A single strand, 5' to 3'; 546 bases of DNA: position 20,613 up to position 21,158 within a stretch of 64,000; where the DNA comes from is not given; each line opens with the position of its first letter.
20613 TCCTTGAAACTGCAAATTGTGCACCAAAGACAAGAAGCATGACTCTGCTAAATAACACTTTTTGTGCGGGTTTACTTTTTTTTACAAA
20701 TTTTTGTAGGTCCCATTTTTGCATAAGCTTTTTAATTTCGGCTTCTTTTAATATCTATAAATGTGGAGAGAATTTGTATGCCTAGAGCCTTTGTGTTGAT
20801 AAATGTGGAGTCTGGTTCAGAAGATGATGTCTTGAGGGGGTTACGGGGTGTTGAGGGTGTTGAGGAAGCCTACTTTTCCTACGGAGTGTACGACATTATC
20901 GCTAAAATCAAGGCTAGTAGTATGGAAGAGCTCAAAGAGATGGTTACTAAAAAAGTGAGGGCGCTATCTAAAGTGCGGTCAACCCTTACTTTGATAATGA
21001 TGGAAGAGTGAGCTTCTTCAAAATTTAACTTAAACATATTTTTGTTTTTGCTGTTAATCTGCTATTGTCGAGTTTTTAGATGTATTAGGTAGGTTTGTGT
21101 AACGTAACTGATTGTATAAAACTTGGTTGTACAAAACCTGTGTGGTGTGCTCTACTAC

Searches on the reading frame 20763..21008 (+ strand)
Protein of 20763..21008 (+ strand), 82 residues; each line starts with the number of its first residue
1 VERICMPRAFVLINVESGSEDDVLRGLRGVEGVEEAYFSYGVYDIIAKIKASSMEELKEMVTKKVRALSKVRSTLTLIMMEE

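Call 38: search_protein_families(library=pfam, proteins=[window:20763-21008:+], max_evalue=0.001)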
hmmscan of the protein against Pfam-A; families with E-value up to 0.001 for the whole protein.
window:20763-21008:+ (82 aa): 1 family
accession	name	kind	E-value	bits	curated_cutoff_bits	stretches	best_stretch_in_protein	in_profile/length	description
PF01037.27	AsnC_trans_reg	-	2.2e-14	53.5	25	1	11-82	1-73/73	Lrp/AsnC ligand binding domain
